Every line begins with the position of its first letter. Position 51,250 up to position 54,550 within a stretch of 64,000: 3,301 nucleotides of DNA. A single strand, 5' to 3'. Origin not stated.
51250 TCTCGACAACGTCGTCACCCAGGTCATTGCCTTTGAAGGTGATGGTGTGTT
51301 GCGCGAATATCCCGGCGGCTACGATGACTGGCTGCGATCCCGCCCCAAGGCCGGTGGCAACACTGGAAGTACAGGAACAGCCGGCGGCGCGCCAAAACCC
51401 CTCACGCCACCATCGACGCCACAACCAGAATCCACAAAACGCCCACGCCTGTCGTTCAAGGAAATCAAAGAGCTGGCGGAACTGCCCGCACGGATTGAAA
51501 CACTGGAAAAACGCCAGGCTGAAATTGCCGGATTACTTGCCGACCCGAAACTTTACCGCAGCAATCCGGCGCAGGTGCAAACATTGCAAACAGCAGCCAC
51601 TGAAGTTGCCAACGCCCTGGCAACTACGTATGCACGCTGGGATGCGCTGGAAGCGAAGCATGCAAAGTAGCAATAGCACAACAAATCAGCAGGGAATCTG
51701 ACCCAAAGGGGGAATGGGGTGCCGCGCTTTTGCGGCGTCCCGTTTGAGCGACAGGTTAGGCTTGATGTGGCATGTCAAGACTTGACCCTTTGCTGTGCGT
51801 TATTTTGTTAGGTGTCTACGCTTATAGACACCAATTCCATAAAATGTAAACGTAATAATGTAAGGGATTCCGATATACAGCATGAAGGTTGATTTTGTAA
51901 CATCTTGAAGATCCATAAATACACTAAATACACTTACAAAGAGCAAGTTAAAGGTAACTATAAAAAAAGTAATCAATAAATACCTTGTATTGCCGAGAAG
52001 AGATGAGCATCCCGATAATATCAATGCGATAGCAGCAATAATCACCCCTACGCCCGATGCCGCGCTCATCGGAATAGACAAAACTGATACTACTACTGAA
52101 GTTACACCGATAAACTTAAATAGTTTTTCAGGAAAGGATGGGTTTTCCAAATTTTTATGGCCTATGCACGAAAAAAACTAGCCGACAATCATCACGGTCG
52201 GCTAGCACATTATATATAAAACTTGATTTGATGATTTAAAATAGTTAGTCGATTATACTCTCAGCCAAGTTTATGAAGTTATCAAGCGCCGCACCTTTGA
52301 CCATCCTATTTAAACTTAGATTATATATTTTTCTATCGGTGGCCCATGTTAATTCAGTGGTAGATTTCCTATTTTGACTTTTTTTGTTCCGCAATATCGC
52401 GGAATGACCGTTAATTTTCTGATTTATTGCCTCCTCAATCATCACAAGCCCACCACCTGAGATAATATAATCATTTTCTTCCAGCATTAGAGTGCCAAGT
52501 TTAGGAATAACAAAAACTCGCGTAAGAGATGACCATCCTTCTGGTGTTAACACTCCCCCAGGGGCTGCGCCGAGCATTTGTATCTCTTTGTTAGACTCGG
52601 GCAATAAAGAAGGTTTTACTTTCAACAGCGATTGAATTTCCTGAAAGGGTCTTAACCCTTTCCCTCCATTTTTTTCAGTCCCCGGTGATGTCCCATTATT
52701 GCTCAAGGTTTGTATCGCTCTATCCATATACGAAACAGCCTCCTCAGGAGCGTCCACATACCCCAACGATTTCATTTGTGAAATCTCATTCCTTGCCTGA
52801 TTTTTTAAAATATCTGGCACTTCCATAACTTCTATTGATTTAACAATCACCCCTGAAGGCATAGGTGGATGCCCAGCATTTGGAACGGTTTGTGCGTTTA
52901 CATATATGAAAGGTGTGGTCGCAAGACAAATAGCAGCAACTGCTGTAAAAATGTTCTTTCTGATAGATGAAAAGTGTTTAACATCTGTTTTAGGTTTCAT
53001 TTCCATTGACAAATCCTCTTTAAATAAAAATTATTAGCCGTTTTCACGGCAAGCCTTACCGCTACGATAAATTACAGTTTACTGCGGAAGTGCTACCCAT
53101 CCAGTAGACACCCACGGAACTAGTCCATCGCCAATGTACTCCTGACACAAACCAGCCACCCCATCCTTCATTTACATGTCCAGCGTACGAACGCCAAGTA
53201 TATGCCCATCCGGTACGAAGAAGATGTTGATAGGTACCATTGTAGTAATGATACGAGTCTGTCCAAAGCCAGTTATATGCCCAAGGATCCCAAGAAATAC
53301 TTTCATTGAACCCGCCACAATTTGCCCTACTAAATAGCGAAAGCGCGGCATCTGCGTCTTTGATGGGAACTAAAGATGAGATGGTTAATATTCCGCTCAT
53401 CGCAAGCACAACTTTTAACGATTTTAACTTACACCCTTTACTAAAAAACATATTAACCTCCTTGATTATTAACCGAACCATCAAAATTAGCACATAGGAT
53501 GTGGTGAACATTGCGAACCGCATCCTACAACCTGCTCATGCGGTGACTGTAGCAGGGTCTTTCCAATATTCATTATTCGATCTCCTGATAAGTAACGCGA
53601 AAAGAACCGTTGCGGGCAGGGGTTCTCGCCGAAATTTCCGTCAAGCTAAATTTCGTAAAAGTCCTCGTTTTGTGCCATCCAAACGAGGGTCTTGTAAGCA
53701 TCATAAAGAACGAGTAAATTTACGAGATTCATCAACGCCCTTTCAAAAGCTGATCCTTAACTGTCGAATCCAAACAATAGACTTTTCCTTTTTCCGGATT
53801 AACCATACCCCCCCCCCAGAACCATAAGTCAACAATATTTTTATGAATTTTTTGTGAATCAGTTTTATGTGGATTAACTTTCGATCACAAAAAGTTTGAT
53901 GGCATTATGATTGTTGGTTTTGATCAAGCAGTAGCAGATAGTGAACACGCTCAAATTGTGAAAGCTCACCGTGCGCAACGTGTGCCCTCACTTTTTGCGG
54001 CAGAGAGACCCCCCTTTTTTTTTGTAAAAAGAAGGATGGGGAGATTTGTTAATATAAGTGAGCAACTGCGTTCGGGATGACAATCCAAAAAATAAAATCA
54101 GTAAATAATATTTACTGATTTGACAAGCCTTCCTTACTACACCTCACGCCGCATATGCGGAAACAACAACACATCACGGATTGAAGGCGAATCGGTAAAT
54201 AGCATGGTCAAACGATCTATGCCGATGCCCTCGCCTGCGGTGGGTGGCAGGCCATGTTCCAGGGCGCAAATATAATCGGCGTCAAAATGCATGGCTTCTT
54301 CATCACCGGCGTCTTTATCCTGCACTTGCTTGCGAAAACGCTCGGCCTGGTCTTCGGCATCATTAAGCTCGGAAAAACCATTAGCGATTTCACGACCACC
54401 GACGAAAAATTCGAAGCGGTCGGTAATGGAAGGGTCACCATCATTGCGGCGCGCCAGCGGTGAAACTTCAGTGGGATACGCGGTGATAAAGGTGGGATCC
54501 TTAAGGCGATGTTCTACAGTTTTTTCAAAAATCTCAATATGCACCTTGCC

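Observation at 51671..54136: Low-GC (~35-40 %) accessory island with two secreted proteins and a small membrane protein between uup and lysS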

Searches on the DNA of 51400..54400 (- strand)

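Call 6: search_rna_families(source=window, start=51400, end=54400, threshold=evalue, max_evalue=1)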
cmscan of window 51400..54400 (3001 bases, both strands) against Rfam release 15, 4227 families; matches with E-value up to 1: 0.
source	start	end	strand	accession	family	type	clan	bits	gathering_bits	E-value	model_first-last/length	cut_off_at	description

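Call 85: search_dna_similar(query=window:51671-54136:-, collection=phages, mode=distant, max_evalue=0.001)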
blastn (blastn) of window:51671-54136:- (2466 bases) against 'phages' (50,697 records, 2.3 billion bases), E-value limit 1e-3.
No match.

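Call 86: search_dna_similar(query=window:51671-54136:-, collection=plasmids, mode=distant, max_evalue=0.001)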
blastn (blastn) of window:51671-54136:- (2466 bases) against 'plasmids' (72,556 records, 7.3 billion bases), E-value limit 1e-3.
No match.

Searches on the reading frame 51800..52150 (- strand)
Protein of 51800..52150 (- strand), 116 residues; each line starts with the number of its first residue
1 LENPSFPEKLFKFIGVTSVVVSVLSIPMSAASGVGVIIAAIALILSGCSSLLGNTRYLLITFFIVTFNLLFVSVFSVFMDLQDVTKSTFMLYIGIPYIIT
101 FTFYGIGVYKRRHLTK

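Call 5: search_protein_families(library=pfam, proteins=[window:51800-52150:-], max_evalue=1)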
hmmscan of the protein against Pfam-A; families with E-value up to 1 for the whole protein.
window:51800-52150:- (116 aa): 0 families

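Call 22: search_protein_families(library=ncbifam, proteins=[window:51800-52150:-], max_evalue=10)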
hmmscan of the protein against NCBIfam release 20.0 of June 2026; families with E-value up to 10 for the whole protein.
window:51800-52150:- (116 aa): 0 families

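Call 52: search_protein_families(library=padloc, proteins=[window:51800-52150:-], max_evalue=1)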
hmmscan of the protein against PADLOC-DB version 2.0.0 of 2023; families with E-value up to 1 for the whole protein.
window:51800-52150:- (116 aa): 0 families

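Call 53: search_protein_families(library=phrogs, proteins=[window:51800-52150:-], max_evalue=1)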
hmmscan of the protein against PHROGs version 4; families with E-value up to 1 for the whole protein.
window:51800-52150:- (116 aa): 2 families
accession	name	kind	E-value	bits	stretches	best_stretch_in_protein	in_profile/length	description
phrog_1119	-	moron, auxiliary metabolic gene and host takeover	0.24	12.8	1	37-51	6-20/78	Cor superinfection exclusion protein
phrog_19883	-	unknown function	0.81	10.9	0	36-51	4-19/117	-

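Call 79: find_related_loci(query=window:51800-52150:-, collection=metagenome_contigs, flank=4000)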
Query window:51800-52150:- (116 aa) in metagenome_contigs; peptide patterns used: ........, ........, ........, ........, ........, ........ (x = any residue, [..] = any of these).
599 stretches matched a pattern (row limit reached: there are more); 1 encode a relative of the query (tblastn E <= 1e-3); 1 distinct loci.
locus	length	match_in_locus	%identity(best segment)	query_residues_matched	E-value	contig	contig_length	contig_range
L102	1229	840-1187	99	1-116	6e-79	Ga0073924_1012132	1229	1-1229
